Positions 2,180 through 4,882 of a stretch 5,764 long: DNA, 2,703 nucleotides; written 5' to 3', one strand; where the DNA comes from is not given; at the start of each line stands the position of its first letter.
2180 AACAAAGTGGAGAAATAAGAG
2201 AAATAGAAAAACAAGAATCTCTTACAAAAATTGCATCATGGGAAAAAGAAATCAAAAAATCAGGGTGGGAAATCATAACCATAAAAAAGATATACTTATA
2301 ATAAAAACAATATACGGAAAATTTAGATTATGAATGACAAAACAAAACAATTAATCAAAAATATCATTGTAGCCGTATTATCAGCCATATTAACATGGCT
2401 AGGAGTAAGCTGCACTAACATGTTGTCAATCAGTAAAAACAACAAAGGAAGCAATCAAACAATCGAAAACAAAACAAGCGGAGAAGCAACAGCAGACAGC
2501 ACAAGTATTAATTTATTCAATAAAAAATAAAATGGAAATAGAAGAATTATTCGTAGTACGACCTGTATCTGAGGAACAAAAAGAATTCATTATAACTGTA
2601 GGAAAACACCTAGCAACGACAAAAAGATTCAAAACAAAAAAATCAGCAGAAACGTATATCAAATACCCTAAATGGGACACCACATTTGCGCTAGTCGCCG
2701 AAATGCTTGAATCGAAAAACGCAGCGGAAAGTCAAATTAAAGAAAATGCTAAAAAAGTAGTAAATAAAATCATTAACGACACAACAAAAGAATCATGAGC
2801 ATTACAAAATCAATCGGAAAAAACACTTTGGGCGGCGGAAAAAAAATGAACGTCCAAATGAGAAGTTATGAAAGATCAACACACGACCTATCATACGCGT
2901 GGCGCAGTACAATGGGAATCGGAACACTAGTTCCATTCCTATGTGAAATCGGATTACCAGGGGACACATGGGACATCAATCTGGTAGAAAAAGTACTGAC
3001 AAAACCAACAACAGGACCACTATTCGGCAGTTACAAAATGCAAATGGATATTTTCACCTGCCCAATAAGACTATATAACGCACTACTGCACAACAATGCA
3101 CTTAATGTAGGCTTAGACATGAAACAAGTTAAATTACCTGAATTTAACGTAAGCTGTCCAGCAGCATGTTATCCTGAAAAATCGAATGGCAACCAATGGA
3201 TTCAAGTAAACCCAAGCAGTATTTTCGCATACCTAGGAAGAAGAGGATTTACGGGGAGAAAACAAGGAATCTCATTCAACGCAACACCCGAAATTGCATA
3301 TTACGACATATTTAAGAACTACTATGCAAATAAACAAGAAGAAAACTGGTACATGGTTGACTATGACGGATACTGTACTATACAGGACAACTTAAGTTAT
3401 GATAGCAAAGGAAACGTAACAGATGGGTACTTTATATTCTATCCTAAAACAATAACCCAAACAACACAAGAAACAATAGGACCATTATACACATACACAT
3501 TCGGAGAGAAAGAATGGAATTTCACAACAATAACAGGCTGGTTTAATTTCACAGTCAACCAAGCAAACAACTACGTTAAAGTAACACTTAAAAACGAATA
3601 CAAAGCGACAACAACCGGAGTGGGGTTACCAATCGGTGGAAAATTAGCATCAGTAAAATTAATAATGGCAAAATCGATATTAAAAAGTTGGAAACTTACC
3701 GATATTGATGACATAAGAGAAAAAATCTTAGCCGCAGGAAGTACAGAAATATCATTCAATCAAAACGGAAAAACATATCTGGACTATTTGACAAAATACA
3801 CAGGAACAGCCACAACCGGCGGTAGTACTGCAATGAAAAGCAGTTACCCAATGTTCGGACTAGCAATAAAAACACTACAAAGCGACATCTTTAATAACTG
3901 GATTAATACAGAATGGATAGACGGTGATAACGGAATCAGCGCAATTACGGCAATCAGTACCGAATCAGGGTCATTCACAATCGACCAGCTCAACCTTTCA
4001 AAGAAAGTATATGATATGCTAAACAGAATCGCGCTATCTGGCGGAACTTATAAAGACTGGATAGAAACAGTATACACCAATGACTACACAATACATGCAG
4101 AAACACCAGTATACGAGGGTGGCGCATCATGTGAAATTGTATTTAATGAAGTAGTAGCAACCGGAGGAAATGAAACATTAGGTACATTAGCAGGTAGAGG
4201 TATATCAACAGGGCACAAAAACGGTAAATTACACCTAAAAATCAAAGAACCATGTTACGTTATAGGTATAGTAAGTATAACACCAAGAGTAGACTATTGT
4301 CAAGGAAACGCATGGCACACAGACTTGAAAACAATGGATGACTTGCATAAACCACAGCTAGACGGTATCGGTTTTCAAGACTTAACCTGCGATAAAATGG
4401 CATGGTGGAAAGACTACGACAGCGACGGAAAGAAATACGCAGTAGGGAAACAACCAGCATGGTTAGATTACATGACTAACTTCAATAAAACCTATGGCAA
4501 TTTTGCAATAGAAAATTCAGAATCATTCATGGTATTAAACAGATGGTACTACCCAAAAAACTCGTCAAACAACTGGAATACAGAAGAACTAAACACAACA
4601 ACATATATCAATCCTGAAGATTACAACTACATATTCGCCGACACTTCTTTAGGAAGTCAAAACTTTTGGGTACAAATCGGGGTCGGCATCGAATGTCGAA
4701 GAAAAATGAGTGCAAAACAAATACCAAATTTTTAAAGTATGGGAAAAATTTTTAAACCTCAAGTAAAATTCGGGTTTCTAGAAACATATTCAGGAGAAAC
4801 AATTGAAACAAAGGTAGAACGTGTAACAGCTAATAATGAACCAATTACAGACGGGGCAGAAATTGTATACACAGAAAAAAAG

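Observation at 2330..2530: p66: small signal-anchor/lipoprotein-like protein in the structural operon, a candidate single-gene lysis protein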

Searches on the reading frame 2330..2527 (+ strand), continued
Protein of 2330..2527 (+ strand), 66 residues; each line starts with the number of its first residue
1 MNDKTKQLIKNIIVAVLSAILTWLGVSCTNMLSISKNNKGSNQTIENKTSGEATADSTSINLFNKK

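Call 70: search_protein_families(library=ncbifam, proteins=[window:2330-2527:+], max_evalue=1)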
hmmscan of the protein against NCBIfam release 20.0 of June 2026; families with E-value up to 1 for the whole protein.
window:2330-2527:+ (66 aa): 2 families
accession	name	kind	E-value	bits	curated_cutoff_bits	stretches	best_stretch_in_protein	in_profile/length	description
NF033879.1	smalltalk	hypoth_equivalog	0.00075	19.3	24.7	1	11-27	10-26/29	smalltalk protein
NF047726.1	AutTranAdhPGAsTpgA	equivalog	0.066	12.4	350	1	16-56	114-153/268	trimeric autotransporter adhesin/peptidogylcan-associated protein TpgA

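Call 71: search_protein_families(library=padloc, proteins=[window:2330-2527:+], max_evalue=1)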
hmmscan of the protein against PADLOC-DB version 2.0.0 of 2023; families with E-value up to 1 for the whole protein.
window:2330-2527:+ (66 aa): 0 families

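Call 78: search_protein_families(library=ncbifam, proteins=[P0153, P0157, P0187, P0188, P0162, P0182], max_evalue=0.05)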
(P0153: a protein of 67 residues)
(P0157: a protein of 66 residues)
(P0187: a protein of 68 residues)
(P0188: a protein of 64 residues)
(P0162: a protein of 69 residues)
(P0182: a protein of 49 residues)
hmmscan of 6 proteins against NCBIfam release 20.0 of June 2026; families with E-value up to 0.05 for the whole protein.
P0153 (67 aa): 3 families
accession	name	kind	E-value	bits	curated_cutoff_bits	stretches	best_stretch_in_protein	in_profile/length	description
NF033729.0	borfam54_2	equivalog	0.00088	19.1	30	1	12-60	6-53/226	complement regulator-acquiring protein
NF033879.1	smalltalk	hypoth_equivalog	0.0041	16.9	24.7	1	7-32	4-29/29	smalltalk protein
NF052551.1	EnvBioLpgNMYCTU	equivalog_domain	0.045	13.1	250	1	13-59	2-48/227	envelope biogenesis lipoprotein LpqN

P0157 (66 aa): 1 family
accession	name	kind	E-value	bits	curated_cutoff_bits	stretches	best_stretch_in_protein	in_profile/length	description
NF045849.1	ICE_MMCAP2_0565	equivalog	0.011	15.4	40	1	6-47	6-48/80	Mbov_0395 family pilin-like conjugal transfer protein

P0187 (68 aa): 1 family
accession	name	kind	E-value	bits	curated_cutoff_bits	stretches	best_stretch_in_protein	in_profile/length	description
NF033879.1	smalltalk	hypoth_equivalog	0.00099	18.9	24.7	1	8-32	5-29/29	smalltalk protein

P0188 (64 aa): 0 families

P0162 (69 aa): 1 family
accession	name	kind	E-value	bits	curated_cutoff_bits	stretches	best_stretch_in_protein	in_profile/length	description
NF033879.1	smalltalk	hypoth_equivalog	1.3e-11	44.1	24.7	1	7-35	1-29/29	smalltalk protein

P0182 (49 aa): 0 families

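Call 113: search_solved_structures(query=A1, max_evalue=1)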
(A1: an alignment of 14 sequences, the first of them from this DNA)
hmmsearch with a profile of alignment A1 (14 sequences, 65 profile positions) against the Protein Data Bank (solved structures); distinct sequences matched with E-value up to 1: 0.

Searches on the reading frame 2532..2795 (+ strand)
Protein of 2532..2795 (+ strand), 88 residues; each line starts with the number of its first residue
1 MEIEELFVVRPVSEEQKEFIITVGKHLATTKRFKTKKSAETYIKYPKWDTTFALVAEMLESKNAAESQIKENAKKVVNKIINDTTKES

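Call 4: search_protein_families(library=pfam, proteins=[window:2532-2795:+], max_evalue=0.1)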
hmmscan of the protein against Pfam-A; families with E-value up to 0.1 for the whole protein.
window:2532-2795:+ (88 aa): 3 families
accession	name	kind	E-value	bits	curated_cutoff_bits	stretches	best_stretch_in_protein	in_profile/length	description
PF02663.19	FmdE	-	0.028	14.9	22.9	1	20-84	61-127/133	FmdE, Molybdenum formylmethanofuran dehydrogenase operon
PF07657.19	MNNL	-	0.055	13.4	22.5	1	33-82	81-129/157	N terminus of Notch ligand C2-like domain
PF24849.1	DUF7724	-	0.064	13.8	27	1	22-64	12-54/88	Domain of unknown function (DUF7724)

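Call 5: search_protein_families(library=phrogs, proteins=[window:2532-2795:+], max_evalue=0.1)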
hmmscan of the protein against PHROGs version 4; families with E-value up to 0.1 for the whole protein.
window:2532-2795:+ (88 aa): 2 families
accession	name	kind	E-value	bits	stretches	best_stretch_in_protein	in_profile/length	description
phrog_27464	-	unknown function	0.018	15.9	1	1-79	67-147/157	-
phrog_24353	-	unknown function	0.051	13.9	1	12-86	203-277/294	-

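Call 70: search_protein_families(library=ncbifam, proteins=[window:2532-2795:+], max_evalue=1)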
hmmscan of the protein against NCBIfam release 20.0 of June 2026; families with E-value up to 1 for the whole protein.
window:2532-2795:+ (88 aa): 0 families

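Call 71: search_protein_families(library=padloc, proteins=[window:2532-2795:+], max_evalue=1)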
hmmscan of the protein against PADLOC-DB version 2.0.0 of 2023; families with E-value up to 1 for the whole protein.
window:2532-2795:+ (88 aa): 0 families

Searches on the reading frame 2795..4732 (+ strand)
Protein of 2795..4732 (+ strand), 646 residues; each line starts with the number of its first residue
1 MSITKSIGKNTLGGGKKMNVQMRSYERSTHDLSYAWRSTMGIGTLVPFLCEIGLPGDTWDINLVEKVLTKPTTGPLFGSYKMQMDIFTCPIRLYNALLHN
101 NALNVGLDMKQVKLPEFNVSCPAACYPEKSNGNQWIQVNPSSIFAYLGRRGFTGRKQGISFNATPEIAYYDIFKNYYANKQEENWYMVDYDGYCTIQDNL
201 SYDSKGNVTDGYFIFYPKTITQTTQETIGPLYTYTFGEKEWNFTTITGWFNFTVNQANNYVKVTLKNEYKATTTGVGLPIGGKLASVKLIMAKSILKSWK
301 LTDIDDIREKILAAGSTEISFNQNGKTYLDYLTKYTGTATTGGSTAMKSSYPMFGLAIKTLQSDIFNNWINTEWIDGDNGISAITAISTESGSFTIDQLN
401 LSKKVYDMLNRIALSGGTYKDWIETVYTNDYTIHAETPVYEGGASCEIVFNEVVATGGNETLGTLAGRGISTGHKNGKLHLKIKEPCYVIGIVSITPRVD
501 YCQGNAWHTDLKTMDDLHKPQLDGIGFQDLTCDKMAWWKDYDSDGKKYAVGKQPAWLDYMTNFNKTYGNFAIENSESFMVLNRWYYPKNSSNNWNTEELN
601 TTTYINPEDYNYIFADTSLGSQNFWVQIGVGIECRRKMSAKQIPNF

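Call 4: search_protein_families(library=pfam, proteins=[window:2795-4732:+], max_evalue=0.1)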
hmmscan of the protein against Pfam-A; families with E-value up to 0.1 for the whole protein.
window:2795-4732:+ (646 aa): 2 families
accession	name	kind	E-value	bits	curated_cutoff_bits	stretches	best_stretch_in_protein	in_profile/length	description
PF02305.22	Phage_F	-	1.8e-13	50.6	25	1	19-644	2-499/501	Capsid protein (F protein)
PF20747.2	Caudo_bapla_N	-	0.012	15.9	26.7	1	382-460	3-79/138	Lactophage receptor-binding protein N-terminal shoulder domain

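Call 5: search_protein_families(library=phrogs, proteins=[window:2795-4732:+], max_evalue=0.1)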
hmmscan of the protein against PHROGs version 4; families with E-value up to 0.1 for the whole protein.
window:2795-4732:+ (646 aa): 1 family
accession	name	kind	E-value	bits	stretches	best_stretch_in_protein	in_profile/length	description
phrog_514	-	head and packaging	5.3e-47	161.6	1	20-645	17-514/531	major head protein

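Call 7: find_related_loci(query=window:2795-4732:+, collection=viral_contigs, flank=4000)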
Query window:2795-4732:+ (646 aa) in viral_contigs; peptide patterns used: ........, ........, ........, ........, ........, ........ (x = any residue, [..] = any of these).
26 stretches matched a pattern; 26 encode a relative of the query (tblastn E <= 1e-3); 26 distinct loci.
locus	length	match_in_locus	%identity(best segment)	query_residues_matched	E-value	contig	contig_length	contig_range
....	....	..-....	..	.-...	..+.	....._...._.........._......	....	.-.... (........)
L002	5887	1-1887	50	11-646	0e+0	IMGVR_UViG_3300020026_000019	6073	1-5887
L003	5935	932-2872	50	1-646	0e+0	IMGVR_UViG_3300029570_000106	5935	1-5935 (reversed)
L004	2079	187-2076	48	1-630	0e+0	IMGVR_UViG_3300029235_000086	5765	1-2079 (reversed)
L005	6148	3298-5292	48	3-646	0e+0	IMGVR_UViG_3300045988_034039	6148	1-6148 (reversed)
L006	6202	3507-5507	48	3-646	4e-180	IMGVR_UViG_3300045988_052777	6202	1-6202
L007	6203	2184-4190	49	3-646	4e-180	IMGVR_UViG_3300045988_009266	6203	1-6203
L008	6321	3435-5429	49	3-646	2e-179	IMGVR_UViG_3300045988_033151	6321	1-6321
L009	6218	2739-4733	48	3-646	9e-180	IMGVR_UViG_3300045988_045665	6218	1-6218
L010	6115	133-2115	47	3-646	6e-179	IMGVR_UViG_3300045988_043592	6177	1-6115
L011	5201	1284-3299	42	1-646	2e-162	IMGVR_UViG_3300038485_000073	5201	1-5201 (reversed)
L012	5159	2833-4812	43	1-646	2e-160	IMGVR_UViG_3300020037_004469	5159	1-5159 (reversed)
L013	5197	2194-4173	45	6-646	2e-159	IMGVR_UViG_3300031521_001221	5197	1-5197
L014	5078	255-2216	44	6-646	3e-159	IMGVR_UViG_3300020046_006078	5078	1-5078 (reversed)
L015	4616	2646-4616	44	6-641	9e-159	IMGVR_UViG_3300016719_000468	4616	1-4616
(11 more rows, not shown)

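Call 18: search_dna_similar(query=window:2795-4732:+, collection=phages, mode=protein, max_evalue=1e-50, max_rows=30)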
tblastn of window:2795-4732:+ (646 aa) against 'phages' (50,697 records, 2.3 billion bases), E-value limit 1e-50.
Records with a match: 121; places in all: 122; records where one place covers at least 80% of the query: 63.
Best place of each record, by identity: <60% 121.
By first word of the organism name: Dulem 35; Microviridae 26; bajarodmic 23; Microvirus 15; Tortoise 7; Sigmofec 5; Dipodfec 3; Rattus 2; Capybara 2; Peromfec 1; and 2 more.
By host as written in the record: - 44; Varecia variegata 23; porcine 8; Gopherus morafkai 7; Peromyscus fraterculus 7; Eulemur fulvus collaris 5; Homo sapiens 4; Lemur catta 4; and 9 more.
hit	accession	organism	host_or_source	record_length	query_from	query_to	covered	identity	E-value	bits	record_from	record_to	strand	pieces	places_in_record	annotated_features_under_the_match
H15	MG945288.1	Microviridae sp.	goose feces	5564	1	646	100%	54.8%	0e+0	642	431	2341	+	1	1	similar to VP1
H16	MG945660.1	Microviridae sp.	mink feces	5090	1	646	100%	51.3%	7e-180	558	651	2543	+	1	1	similar to VP1 | similar to hypothetical protein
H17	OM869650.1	Peromfec virus RodF8_19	Peromyscus boylii; specimen_voucher: ...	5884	3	646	100%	50.1%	8e-174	547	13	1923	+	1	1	major capsid protein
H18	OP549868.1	Microvirus sp.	Homo sapiens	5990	3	646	100%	48.9%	3e-172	543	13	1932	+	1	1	major capsid protein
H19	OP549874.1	Microvirus sp.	Homo sapiens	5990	3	646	100%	48.9%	3e-172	543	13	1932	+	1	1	major capsid protein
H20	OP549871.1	Microvirus sp.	Homo sapiens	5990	3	646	100%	48.9%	4e-172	543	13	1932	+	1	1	major capsid protein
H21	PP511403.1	Dulem virus 213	Eulemur fulvus collaris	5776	1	646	100%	48.2%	8e-177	555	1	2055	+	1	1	major capsid protein | hypothetical protein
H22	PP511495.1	Dulem virus 213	Varecia variegata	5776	1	646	100%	48.2%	8e-177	555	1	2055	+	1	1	major capsid protein | hypothetical protein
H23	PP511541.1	Dulem virus 213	Varecia variegata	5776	1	646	100%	48.2%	8e-177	555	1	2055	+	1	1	major capsid protein | hypothetical protein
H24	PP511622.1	Dulem virus 213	Varecia variegata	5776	1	646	100%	48.2%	8e-177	555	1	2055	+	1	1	major capsid protein | hypothetical protein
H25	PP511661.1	Dulem virus 213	Varecia variegata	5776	1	646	100%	48.2%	8e-177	555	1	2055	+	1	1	major capsid protein | hypothetical protein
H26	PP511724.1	Dulem virus 213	Lemur catta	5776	1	646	100%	48.2%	8e-177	555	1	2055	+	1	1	major capsid protein | hypothetical protein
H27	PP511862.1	Dulem virus 213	Varecia variegata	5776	1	646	100%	48.2%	8e-177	555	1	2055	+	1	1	major capsid protein | hypothetical protein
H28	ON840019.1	Rattus norvegicus microvirus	Rattus norvegicus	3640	13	644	98%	47.9%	1e-160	497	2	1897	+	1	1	major capsid protein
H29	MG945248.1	Microviridae sp.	dog feces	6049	2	646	86%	54.3%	2e-104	552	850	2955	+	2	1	similar to VP1 | similar to hypothetical protein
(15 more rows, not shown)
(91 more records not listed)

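Call 39: find_related_loci(query=A3, collection=genome_contigs, flank=6000)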
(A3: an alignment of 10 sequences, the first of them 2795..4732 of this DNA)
Query A3 (646 aa) in genome_contigs; peptide patterns used: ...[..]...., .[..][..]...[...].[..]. (x = any residue, [..] = any of these).
32 stretches matched a pattern; 3 encode a relative of the query (tblastn E <= 1e-3); 3 distinct loci.
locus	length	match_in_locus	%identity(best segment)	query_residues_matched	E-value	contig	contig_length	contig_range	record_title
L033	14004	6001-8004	38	1-646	8e-133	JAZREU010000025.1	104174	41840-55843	MAG: Paludibacteraceae bacterium isolate T1900045498_YK20190192.MAGScoT_cleanbin_000020 SGB_7463_k141_3092566, whole gen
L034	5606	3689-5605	51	1-629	2e-101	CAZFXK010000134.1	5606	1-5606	MAG TPA_asm: uncultured Bacteroides sp. isolate binchicken_co157_583 genome assembly, contig: NODE_35543_length_5606_cov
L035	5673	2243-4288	45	2-646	2e-88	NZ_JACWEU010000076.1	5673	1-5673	Acinetobacter lwoffii strain SU1904 scaffold_75, whole genome shotgun sequence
